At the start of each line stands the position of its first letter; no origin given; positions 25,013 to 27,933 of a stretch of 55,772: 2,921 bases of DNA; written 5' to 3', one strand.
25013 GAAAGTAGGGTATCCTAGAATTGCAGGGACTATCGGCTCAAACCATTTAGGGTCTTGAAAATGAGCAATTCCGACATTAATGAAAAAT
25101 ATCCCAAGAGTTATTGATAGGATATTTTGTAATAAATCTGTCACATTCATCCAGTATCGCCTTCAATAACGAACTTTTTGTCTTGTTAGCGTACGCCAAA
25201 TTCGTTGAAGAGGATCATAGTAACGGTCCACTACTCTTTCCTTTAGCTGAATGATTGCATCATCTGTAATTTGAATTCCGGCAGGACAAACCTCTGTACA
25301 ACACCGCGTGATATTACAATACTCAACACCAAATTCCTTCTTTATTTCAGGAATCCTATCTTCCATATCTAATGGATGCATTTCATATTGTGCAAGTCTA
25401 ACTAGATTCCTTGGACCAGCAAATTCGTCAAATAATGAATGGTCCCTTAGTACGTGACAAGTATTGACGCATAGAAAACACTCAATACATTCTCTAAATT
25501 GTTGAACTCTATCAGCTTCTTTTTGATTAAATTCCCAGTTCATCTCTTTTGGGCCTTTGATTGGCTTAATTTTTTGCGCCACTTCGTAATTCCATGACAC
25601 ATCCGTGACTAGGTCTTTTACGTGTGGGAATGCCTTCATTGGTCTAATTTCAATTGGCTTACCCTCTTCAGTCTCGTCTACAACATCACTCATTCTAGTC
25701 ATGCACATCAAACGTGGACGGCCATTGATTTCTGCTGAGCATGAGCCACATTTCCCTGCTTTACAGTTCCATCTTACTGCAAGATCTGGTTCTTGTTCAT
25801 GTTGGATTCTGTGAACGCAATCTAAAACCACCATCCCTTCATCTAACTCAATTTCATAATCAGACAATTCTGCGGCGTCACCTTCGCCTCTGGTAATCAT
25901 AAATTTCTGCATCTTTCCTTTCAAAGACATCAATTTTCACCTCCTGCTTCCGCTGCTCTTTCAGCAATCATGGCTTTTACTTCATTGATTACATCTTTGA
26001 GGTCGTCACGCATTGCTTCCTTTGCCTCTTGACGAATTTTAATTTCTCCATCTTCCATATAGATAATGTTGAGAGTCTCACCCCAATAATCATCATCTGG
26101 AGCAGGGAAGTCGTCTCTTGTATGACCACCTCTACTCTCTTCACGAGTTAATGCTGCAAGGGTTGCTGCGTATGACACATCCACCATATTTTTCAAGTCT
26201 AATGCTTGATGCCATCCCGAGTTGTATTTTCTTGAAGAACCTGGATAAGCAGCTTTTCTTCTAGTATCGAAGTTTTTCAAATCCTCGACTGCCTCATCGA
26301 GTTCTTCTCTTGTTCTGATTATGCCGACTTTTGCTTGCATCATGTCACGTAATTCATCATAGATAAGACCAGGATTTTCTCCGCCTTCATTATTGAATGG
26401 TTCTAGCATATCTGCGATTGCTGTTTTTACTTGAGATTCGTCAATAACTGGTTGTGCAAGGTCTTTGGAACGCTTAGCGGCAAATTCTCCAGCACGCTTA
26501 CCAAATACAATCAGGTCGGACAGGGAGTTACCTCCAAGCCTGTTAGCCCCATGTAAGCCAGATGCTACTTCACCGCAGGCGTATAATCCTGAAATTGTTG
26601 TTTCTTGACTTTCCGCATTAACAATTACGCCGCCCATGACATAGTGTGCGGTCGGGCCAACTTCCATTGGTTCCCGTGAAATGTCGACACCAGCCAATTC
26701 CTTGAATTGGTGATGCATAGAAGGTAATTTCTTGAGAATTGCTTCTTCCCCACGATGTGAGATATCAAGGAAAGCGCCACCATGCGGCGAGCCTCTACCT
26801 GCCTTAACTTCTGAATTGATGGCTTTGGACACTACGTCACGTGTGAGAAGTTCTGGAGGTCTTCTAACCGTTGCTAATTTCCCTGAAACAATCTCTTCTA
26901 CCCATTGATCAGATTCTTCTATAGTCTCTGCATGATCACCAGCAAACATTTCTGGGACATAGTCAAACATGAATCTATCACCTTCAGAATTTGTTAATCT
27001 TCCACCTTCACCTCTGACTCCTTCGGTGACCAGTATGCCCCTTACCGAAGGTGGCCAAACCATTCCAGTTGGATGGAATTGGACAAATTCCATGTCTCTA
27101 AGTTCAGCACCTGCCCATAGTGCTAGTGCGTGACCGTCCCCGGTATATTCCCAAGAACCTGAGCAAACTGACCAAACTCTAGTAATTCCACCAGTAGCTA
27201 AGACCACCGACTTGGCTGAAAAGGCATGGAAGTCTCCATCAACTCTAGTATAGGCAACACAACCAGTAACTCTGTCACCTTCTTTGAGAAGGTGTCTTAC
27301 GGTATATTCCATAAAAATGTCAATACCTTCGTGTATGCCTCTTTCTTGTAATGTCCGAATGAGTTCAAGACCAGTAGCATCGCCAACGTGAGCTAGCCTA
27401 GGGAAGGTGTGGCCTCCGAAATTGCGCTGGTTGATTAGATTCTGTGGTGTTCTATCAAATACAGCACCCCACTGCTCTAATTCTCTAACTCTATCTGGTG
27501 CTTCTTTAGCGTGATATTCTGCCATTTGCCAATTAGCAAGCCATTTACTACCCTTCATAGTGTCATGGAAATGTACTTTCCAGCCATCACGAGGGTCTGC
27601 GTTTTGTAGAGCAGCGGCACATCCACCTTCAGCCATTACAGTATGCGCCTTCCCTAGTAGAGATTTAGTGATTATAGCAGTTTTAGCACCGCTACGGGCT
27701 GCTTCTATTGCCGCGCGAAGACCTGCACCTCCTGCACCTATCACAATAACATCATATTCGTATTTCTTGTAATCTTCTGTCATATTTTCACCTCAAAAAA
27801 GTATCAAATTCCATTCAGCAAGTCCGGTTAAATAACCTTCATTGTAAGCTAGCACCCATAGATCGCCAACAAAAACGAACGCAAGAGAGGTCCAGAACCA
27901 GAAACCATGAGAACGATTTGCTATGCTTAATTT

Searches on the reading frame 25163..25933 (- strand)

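Call 40: search_protein_families(library=pfam, proteins=[window:25163-25933:-], max_evalue=0.001)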
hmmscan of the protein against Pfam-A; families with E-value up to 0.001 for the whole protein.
window:25163-25933:- (256 aa): 5 families
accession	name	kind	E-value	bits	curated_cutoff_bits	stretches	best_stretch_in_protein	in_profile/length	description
PF13085.11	Fer2_3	-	7.6e-25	87.4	27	1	15-113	6-103/107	2Fe-2S iron-sulfur cluster binding domain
PF13183.11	Fer4_8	-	2.8e-08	34.6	27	1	147-220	3-68/68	4Fe-4S dicluster domain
PF13746.11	Fer4_18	-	6.3e-06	26.8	27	0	124-161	36-73/114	4Fe-4S dicluster domain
PF12838.12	Fer4_7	-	0.00017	22.4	27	1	149-220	2-52/52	4Fe-4S dicluster domain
PF13534.11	Fer4_17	-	0.00018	22.4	22.2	1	148-220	1-60/61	4Fe-4S dicluster domain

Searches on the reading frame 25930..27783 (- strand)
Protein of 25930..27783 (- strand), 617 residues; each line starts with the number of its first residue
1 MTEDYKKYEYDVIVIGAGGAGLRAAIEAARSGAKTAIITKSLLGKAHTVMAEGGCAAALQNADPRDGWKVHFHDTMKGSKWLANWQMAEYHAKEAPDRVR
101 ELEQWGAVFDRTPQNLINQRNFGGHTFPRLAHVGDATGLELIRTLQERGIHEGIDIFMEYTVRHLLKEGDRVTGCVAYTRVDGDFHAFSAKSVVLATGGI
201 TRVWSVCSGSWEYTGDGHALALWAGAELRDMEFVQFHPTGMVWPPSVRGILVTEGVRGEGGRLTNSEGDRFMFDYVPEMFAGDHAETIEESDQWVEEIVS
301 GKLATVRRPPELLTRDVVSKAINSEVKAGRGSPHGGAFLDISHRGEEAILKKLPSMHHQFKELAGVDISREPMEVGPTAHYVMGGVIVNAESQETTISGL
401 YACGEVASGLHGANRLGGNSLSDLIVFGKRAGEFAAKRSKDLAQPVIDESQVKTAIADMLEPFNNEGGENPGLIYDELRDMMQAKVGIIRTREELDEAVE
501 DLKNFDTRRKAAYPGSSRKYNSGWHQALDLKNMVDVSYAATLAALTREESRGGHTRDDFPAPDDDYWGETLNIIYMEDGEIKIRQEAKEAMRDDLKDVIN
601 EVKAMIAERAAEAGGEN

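Call 40: search_protein_families(library=pfam, proteins=[window:25930-27783:-], max_evalue=0.001)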
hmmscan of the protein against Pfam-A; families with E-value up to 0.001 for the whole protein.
window:25930-27783:- (617 aa): 9 families
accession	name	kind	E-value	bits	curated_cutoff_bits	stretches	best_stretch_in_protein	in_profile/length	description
PF00890.30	FAD_binding_2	-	1.2e-96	324.8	20.4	1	11-421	1-414/414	FAD binding domain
PF02910.25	Succ_DH_flav_C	-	3.4e-26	92.1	20.8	1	476-585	2-113/130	Fumarate reductase flavoprotein C-term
PF03486.20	HI0933_like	-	2e-10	41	50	1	11-407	2-220/244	HI0933-like protein Rossmann domain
PF07992.20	Pyr_redox_2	-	2.5e-10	40.7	26.1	1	10-204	1-114/291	Pyridine nucleotide-disulphide oxidoreductase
PF01134.28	GIDA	-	3.7e-07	30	22.1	1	11-42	1-32/391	Glucose inhibited division protein A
PF01266.30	DAO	-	5.7e-07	29.8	27.9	1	11-202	1-207/353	FAD dependent oxidoreductase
PF12831.13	FAD_oxidored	-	8.8e-06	25.7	27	1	11-198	1-145/416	FAD dependent oxidoreductase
PF01946.23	Thi4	-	1.8e-05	24.6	26.2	1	5-42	12-51/235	Thi4 family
PF01494.25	FAD_binding_3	-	0.0006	19.6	22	0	9-40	1-32/349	FAD binding domain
